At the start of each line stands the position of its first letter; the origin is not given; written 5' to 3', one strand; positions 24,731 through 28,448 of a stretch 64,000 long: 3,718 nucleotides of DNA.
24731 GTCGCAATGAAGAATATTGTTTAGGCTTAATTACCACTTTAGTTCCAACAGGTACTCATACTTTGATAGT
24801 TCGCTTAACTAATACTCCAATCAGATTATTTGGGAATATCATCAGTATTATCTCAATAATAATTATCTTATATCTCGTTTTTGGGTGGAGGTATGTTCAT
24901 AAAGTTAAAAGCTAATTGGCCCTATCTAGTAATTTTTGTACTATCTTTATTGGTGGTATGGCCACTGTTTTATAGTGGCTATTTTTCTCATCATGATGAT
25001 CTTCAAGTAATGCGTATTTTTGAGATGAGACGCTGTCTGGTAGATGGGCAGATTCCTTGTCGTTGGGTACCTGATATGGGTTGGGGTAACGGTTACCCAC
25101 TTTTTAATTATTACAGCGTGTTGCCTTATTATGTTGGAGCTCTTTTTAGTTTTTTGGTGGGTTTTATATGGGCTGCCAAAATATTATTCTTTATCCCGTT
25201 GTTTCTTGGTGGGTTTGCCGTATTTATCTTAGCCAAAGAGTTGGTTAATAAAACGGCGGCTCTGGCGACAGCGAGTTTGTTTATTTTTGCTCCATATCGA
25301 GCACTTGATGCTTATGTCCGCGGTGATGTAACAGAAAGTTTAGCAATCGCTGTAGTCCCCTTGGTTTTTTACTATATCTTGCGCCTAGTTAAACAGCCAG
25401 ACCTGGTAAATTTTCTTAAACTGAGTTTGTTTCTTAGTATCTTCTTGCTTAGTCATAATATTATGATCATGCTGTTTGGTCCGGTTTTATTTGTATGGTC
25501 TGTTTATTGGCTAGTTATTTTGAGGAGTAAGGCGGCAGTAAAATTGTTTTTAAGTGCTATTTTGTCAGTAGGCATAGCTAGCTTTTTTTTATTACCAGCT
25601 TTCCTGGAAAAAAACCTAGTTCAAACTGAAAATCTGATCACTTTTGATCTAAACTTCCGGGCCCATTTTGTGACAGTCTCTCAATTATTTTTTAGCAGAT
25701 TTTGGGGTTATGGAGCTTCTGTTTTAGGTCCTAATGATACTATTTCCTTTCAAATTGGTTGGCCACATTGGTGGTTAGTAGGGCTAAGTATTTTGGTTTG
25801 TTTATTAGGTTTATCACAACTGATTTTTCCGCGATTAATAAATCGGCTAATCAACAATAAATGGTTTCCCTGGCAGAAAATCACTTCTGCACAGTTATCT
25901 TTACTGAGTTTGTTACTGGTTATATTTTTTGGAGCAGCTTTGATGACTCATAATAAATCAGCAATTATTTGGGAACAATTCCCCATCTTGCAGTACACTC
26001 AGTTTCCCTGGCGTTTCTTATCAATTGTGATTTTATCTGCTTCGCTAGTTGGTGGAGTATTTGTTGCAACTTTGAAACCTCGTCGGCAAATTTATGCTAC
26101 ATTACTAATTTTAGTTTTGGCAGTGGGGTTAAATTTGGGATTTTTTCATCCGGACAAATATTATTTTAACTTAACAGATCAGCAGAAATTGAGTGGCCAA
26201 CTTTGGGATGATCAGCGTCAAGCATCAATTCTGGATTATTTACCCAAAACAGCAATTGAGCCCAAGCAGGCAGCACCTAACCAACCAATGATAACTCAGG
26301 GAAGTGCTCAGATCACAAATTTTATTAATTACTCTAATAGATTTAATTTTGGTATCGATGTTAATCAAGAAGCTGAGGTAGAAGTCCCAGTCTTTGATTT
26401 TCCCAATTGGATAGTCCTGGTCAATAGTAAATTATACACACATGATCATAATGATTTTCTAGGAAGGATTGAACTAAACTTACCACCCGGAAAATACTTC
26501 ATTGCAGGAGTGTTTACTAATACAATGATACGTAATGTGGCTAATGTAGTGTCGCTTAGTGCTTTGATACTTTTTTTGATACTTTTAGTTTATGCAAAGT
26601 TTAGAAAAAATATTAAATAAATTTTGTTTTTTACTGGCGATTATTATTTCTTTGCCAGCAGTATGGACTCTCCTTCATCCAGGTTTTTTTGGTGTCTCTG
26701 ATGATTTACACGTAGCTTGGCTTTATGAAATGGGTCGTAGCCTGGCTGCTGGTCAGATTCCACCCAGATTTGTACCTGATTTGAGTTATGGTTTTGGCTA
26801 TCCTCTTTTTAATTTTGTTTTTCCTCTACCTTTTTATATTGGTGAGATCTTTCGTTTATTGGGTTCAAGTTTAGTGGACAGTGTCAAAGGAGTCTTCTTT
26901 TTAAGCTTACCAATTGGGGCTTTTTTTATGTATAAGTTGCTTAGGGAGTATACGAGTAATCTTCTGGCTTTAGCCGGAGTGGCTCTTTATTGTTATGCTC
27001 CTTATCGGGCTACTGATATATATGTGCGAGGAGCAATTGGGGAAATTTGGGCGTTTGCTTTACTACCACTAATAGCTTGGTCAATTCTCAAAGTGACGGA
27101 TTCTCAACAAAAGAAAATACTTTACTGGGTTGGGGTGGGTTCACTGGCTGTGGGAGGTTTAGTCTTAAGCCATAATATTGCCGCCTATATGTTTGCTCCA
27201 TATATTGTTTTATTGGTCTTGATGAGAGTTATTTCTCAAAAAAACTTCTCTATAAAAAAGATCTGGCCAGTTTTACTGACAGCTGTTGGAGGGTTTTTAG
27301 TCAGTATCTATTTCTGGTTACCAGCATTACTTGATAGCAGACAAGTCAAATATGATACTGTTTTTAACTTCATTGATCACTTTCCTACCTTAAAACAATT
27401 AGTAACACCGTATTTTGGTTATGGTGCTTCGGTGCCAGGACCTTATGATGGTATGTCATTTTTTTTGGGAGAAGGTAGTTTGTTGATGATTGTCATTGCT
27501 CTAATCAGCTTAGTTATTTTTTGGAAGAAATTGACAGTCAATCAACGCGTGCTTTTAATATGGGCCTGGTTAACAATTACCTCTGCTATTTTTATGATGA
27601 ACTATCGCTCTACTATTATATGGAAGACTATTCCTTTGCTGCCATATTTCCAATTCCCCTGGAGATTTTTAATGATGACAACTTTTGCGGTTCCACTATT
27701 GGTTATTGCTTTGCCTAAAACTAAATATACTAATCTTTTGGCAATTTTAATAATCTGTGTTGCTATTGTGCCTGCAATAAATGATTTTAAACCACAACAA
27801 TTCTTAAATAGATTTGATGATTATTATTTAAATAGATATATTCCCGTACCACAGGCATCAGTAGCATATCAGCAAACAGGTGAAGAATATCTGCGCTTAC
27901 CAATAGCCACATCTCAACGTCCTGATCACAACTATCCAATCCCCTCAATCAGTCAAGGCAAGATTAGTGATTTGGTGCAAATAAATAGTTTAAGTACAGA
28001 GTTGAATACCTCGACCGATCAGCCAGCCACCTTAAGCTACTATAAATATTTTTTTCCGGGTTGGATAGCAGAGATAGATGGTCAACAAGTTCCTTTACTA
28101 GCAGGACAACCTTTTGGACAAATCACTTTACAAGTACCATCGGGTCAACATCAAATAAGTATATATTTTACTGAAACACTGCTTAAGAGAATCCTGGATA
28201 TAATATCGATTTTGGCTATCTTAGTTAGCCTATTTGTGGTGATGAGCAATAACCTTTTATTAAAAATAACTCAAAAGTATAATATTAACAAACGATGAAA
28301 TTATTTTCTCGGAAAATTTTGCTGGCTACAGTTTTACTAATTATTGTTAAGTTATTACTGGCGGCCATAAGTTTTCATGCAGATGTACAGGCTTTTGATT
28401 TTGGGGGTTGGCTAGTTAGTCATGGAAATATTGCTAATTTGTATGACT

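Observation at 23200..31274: Tandem array of four family B membrane proteins that may define an undescribed glycosyltransferase family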

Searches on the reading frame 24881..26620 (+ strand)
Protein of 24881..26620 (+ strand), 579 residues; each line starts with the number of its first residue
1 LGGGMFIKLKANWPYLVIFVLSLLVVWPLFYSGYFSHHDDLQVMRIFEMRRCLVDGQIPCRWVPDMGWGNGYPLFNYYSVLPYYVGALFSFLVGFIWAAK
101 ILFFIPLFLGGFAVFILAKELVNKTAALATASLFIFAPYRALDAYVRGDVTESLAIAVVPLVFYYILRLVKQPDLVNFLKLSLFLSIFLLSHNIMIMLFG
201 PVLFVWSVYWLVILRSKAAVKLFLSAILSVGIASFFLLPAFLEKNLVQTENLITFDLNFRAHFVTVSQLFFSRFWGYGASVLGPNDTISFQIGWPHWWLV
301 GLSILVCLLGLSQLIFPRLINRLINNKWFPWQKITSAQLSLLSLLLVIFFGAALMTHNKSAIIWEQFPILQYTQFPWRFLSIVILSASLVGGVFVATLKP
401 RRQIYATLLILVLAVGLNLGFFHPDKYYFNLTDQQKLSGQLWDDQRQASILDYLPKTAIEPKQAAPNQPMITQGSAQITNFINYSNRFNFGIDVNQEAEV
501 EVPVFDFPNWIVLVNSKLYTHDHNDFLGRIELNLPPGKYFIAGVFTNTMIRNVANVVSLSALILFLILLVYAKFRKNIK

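Call 3: search_protein_families(library=pfam, proteins=[window:24881-26620:+], max_evalue=1)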
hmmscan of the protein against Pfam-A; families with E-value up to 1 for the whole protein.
window:24881-26620:+ (579 aa): 1 family
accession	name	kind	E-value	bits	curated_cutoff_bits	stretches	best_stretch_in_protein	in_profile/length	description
PF10131.15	PTPS_related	-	2.7e-12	46.4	26.4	1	75-421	1-307/621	6-pyruvoyl-tetrahydropterin synthase related domain; membrane protein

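Call 4: search_protein_families(library=ncbifam, proteins=[window:24881-26620:+], max_evalue=1)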
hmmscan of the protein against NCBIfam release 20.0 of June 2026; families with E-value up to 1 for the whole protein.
window:24881-26620:+ (579 aa): 1 family
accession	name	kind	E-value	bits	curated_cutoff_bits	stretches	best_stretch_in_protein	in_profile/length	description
NF010812.0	PRK14216.1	equivalog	0.052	13.6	128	1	345-405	9-66/132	fluoride efflux transporter CrcB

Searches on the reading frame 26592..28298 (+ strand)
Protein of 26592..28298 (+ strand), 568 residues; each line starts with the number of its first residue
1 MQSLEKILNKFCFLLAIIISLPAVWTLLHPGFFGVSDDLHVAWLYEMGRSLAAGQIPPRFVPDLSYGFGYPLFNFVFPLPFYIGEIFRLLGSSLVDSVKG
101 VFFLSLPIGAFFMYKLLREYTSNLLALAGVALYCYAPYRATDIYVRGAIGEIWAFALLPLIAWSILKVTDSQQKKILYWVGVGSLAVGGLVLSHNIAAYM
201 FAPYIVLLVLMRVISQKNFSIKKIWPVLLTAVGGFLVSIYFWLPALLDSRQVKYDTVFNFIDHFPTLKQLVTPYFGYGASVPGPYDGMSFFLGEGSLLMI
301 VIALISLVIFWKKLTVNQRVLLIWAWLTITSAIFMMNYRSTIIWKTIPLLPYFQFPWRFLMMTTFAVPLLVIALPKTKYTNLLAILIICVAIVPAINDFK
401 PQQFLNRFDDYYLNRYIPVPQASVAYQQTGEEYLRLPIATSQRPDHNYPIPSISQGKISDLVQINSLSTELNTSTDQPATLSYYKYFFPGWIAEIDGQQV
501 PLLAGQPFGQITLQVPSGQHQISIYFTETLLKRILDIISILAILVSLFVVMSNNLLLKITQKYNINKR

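Call 3: search_protein_families(library=pfam, proteins=[window:26592-28298:+], max_evalue=1)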
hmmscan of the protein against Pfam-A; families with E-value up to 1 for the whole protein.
window:26592-28298:+ (568 aa): 2 families
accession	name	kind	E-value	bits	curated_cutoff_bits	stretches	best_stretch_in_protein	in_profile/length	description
PF10131.15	PTPS_related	-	1.1e-06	27.9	26.4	1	74-393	2-301/621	6-pyruvoyl-tetrahydropterin synthase related domain; membrane protein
PF10242.14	L_HMGIC_fpl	-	0.15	12.7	25.2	1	288-336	73-121/181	Lipoma HMGIC fusion partner-like protein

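Call 4: search_protein_families(library=ncbifam, proteins=[window:26592-28298:+], max_evalue=1)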
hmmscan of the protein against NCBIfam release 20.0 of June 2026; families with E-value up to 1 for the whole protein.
window:26592-28298:+ (568 aa): 1 family
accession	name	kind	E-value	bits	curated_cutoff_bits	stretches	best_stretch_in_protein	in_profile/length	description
NF053599.1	transp_MmpA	equivalog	0.59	8.6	210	1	98-201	69-172/543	MmpA family trehalose lipid delivery protein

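Call 28: find_homologous_proteins(query=window:26592-28298:+, max_evalue=0.001)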
Query window:26592-28298:+ (568 aa): 1832 proteins with E <= 0.001 among 8000 candidates; the best 120 are listed.
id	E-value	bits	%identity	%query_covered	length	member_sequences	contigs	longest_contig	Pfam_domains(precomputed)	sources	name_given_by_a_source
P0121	0.0e+0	1266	100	100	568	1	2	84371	PF10131.16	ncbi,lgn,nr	ncbi:6-pyruvoyl-tetrahydropterin synthase-related protein [Patescibacteria group bacterium]|nr:6-pyr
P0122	3.6e-198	678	54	98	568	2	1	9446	-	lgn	-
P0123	1.7e-197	676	53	99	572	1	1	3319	PF09586.17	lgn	-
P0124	2.2e-197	675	54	98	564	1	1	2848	-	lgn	-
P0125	4.0e-196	671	55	96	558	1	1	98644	-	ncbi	-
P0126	9.4e-196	670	54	95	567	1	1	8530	-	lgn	-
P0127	1.5e-195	669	53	96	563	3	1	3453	PF10131.16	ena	-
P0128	2.7e-195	669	54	99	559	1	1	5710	-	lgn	-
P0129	3.3e-195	668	55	96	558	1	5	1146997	PF10131.16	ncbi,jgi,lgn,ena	jgi:hypothetical protein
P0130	5.7e-195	668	54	96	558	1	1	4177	PF10131.16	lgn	-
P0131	1.7e-194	666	53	97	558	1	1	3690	PF10131.16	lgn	-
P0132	1.8e-194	666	53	97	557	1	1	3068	PF10131.16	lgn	-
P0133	7.5e-194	664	53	98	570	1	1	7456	-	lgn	-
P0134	8.7e-194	664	54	98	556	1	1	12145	-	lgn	-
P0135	8.7e-194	664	53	95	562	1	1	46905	-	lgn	-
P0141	3.8e-192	658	52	99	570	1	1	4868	PF10131.16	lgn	-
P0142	4.9e-192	658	53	97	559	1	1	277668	PF10131.16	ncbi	-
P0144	8.8e-192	657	52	98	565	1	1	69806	PF10131.16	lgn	-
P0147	2.3e-191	656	54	96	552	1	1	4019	PF10131.16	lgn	-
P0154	1.5e-190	653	54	95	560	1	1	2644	PF10131.16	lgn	-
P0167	2.8e-189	649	51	100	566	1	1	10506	PF10131.16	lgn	-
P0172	7.3e-189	647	53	96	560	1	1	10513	PF10131.16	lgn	-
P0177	2.8e-188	645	53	97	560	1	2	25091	PF10131.16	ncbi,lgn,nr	ncbi:hypothetical protein HYU94_00485 [Candidatus Daviesbacteria bacterium]|nr:hypothetical protein 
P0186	9.0e-188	644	53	99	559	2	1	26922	PF10131.16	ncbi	-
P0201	7.7e-187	641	53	97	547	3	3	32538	PF10131.16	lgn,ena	-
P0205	1.4e-186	640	51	97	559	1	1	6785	PF10131.16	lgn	-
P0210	3.1e-186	639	53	97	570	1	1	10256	PF10131.16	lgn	-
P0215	6.7e-186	638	52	98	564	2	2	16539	PF10131.16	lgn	-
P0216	7.2e-186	637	53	94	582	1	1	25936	PF10131.16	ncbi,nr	ncbi:MAG: hypothetical protein Q7S77_02325 [Candidatus Staskawiczbacteria bacterium]|nr:hypothetical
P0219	8.2e-186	637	53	98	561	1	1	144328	PF10131.16,PF13231.13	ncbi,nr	ncbi:MAG: glycosyltransferase family 39 protein [Candidatus Daviesbacteria bacterium]|nr:glycosyltra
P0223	1.3e-185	637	52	97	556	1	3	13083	PF10131.16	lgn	-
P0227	2.1e-185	636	53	96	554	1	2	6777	PF10131.16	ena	-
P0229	3.8e-185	635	50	95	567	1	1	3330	PF10131.16,PF20176.4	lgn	-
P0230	5.9e-185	634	52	93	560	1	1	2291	PF10131.16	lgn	-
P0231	6.8e-185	634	53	95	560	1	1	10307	PF10131.16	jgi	jgi:hypothetical protein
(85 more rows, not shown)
